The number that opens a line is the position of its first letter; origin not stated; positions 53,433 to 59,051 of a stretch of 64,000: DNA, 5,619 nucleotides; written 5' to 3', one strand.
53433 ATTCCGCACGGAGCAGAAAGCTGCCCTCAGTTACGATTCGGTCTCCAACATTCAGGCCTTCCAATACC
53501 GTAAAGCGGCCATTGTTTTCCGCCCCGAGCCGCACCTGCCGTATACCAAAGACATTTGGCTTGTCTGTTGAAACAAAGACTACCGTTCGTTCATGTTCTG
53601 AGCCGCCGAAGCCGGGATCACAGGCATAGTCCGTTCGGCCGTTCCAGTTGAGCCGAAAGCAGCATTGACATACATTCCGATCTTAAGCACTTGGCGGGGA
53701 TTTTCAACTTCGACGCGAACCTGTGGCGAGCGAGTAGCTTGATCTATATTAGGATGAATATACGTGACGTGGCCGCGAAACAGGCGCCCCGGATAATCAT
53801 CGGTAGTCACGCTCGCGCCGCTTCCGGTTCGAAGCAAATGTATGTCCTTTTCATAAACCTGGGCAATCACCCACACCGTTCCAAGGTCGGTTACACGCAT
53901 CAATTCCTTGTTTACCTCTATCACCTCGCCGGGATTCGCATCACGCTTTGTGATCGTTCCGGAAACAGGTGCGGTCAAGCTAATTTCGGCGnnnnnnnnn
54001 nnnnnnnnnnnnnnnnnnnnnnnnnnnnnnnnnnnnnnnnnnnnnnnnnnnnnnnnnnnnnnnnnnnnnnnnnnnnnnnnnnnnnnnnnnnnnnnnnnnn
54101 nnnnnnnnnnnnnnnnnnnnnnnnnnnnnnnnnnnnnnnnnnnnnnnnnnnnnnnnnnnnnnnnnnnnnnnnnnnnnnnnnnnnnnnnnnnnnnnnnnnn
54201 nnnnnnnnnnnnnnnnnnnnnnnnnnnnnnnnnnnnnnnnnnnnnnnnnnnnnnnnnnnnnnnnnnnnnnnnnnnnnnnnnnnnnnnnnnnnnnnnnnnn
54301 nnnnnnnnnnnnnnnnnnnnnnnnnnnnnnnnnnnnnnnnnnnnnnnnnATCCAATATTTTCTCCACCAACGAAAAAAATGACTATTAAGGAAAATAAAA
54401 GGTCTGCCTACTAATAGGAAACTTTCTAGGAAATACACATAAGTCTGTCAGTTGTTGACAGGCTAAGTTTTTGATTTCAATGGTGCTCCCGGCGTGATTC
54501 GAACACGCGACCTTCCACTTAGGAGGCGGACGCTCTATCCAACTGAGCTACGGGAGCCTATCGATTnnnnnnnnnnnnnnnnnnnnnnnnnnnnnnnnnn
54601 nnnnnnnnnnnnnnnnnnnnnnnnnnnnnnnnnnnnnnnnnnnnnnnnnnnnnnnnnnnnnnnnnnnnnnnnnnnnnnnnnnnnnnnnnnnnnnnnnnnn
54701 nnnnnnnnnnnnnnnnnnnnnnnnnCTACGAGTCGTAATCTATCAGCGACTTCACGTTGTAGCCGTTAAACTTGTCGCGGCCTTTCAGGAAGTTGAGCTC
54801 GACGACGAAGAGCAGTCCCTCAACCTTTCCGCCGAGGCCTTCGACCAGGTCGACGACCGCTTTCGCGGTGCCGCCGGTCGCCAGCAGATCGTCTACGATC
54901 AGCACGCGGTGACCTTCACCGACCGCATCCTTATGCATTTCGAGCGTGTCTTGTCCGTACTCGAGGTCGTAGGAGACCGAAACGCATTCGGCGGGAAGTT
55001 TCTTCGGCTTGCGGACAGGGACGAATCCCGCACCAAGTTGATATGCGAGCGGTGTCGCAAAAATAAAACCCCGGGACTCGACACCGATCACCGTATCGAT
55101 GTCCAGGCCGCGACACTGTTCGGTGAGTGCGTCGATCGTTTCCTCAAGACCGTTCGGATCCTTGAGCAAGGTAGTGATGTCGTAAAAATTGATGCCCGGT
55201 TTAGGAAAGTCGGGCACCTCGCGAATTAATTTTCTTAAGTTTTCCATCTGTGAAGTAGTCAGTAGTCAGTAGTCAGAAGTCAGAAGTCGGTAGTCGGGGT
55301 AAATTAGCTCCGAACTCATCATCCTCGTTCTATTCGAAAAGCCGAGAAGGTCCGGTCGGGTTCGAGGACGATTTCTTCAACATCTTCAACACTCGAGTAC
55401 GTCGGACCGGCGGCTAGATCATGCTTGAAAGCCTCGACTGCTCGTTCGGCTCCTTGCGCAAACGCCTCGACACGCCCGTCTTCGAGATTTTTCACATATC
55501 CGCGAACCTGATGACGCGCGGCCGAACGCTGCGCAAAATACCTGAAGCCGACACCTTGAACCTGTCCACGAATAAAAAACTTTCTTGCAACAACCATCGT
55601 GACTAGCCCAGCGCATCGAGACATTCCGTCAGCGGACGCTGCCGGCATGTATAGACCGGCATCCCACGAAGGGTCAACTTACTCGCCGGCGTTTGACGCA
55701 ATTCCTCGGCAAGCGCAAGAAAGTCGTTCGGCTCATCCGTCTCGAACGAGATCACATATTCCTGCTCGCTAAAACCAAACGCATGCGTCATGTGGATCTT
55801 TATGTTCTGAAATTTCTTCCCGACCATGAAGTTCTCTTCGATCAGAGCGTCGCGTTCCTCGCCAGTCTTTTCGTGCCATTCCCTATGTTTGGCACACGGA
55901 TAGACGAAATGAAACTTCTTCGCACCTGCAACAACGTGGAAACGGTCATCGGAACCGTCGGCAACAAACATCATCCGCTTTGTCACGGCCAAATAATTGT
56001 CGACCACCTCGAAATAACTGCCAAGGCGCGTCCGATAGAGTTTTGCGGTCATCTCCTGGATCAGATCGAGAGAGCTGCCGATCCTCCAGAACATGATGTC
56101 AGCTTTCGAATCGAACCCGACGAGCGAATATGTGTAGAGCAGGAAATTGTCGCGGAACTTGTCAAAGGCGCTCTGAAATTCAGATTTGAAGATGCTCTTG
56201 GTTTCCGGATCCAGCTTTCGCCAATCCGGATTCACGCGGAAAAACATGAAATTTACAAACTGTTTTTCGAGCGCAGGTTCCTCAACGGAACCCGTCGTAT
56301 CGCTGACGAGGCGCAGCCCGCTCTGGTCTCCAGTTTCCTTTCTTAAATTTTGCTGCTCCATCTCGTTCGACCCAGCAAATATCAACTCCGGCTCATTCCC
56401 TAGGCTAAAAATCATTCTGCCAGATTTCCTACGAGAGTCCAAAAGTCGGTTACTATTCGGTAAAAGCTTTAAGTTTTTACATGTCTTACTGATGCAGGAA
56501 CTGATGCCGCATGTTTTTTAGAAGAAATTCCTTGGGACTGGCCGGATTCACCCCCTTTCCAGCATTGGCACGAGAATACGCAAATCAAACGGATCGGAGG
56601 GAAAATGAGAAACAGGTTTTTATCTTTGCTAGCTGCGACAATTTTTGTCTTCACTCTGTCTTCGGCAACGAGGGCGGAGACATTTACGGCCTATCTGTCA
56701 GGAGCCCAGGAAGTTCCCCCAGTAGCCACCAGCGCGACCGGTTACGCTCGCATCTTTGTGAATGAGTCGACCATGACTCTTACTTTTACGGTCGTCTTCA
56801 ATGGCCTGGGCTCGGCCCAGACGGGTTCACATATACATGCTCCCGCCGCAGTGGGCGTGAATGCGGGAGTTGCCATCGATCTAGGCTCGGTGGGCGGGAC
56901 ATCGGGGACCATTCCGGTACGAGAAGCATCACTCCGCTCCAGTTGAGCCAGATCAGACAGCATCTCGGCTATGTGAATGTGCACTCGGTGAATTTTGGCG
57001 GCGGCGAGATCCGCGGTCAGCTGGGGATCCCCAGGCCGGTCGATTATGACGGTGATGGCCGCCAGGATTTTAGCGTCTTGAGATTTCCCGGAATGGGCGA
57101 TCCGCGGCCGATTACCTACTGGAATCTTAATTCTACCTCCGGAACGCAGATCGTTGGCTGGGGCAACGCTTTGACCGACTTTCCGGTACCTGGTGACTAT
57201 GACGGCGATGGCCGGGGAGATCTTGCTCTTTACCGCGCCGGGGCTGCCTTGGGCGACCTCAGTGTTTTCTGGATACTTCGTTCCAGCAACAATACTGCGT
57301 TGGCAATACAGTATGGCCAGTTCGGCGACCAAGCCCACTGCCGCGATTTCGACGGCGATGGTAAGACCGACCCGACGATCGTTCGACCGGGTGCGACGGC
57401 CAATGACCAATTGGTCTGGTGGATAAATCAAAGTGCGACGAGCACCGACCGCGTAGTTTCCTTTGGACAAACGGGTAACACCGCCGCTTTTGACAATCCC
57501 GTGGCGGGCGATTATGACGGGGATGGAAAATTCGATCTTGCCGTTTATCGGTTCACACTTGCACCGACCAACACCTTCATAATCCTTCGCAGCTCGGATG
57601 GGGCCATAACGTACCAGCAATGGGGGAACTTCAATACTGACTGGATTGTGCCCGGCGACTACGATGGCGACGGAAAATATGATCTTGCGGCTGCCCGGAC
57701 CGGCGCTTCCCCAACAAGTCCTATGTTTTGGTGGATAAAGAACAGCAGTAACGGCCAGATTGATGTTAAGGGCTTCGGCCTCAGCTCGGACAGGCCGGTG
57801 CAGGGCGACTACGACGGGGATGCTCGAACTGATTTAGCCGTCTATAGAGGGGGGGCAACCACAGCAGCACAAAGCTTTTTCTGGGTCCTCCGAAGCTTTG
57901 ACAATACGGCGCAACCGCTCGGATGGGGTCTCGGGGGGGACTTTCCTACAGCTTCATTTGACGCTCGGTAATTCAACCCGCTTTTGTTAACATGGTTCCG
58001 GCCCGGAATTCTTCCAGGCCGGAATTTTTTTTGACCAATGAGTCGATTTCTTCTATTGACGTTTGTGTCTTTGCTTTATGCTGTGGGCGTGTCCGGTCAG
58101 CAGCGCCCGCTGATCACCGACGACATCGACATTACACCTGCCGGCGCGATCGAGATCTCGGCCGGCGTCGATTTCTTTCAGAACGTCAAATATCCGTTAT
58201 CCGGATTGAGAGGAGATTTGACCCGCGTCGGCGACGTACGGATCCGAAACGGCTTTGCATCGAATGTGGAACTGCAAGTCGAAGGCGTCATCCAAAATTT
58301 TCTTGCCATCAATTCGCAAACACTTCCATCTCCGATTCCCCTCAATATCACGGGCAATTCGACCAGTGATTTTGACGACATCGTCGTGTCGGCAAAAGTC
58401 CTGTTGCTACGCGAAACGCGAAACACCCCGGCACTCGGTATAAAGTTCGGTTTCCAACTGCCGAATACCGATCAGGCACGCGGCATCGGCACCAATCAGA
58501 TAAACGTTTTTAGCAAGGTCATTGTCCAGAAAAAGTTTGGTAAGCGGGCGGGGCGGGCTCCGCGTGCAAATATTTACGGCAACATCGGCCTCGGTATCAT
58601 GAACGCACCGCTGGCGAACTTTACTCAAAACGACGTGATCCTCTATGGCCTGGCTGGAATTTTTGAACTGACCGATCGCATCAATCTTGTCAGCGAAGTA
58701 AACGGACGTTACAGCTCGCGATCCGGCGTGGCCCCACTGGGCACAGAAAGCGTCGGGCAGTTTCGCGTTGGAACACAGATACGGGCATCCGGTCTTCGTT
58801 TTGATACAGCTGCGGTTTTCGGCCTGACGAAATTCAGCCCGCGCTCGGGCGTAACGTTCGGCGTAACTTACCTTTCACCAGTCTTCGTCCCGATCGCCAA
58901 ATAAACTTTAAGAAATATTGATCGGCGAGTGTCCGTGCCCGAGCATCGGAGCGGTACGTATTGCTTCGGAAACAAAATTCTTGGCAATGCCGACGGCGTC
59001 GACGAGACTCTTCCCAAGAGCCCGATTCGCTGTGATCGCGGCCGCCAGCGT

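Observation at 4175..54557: ~50 kb block bracketed by tRNA-Arg(CCT) and a perfect 43-nt copy of its 3' half: a tRNA-integrated island with no integrase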

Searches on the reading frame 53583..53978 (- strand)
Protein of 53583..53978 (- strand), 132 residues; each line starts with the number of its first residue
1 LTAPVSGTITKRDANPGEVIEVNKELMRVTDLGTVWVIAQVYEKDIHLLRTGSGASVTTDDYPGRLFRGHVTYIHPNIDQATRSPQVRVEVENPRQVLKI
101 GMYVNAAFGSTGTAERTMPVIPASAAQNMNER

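Call 7: search_protein_families(library=pfam, proteins=[window:53583-53978:-], max_evalue=0.01)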
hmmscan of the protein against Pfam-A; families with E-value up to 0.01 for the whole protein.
window:53583-53978:- (132 aa): 2 families
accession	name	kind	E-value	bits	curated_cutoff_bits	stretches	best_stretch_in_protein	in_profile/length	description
PF16576.10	HlyD_D23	-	2.2e-34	119.1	30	1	1-104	111-214/214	Barrel-sandwich domain of CusB or HlyD membrane-fusion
PF13437.12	HlyD_3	-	6.7e-20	72.3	22.2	1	2-99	3-104/106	HlyD family secretion protein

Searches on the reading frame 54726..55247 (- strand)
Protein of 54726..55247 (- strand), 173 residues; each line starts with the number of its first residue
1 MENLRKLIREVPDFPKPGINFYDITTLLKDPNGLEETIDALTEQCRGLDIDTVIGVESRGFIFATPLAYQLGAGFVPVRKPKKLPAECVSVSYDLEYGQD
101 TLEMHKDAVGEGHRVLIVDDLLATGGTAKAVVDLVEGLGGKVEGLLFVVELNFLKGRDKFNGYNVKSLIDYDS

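Call 14: search_protein_families(library=pfam, proteins=[window:54729-55247:-], max_evalue=0.001)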
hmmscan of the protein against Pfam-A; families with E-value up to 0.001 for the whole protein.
window:54729-55247:- (173 aa): 1 family
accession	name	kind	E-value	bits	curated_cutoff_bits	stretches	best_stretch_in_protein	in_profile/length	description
PF00156.33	Pribosyltran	-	2.1e-16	60.1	26.3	1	35-160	12-135/158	Phosphoribosyl transferase domain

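Call 16: find_encoding_contigs(protein=window:54726-55247:-, flank=10000, max_places=10)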
Protein window:54726-55247:- (173 aa): no gene with exactly this product is on record in the collection.

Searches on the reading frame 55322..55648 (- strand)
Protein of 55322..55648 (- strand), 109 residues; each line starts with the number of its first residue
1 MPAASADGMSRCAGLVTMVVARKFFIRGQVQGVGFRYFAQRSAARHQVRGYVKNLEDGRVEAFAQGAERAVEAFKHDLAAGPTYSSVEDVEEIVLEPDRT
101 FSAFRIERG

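Call 14: search_protein_families(library=pfam, proteins=[window:55322-55648:-], max_evalue=0.001)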
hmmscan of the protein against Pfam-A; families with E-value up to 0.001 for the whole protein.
window:55322-55648:- (109 aa): 1 family
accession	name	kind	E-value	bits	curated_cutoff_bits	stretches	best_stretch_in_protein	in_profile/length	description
PF00708.24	Acylphosphatase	-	6.4e-26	90.9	22.5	1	23-106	2-85/85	Acylphosphatase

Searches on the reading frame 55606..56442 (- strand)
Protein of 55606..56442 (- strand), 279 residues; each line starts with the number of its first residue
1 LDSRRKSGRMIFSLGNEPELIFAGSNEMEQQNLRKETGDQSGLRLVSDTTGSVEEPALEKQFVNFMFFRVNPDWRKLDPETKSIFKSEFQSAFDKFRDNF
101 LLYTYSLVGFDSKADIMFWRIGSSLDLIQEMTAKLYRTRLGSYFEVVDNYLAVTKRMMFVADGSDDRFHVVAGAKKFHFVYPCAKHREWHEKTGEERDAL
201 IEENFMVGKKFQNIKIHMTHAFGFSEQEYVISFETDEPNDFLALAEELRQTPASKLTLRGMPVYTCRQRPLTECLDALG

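Call 14: search_protein_families(library=pfam, proteins=[window:55606-56442:-], max_evalue=0.001)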
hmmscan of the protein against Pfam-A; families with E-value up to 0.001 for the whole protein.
window:55606-56442:- (279 aa): 1 family
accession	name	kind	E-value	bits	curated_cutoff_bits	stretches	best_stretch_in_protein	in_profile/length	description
PF06778.18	Chlor_dismutase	-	8.4e-39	133.6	25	1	86-268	5-188/189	Chlorite dismutase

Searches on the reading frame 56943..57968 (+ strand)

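Call 14: search_protein_families(library=pfam, proteins=[window:56943-57968:+], max_evalue=0.001)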
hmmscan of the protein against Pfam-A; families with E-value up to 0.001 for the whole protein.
window:56943-57968:+ (342 aa): 2 families
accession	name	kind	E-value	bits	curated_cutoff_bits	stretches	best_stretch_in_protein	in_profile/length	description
PF01839.29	FG-GAP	-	1.1e-17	64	22.1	1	235-266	5-27/37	FG-GAP repeat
PF13517.12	FG-GAP_3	-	4.9e-17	62.7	26.9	3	135-201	1-61/61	FG-GAP-like repeat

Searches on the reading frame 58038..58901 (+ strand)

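Call 14: search_protein_families(library=pfam, proteins=[window:58038-58901:+], max_evalue=0.001)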
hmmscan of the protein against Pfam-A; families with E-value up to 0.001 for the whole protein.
window:58038-58901:+ (288 aa): 1 family
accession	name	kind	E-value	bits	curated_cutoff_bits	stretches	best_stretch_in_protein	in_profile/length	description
PF13557.12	Phenol_MetA_deg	-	0.00056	20.5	22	1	35-150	15-108/242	Putative MetA-pathway of phenol degradation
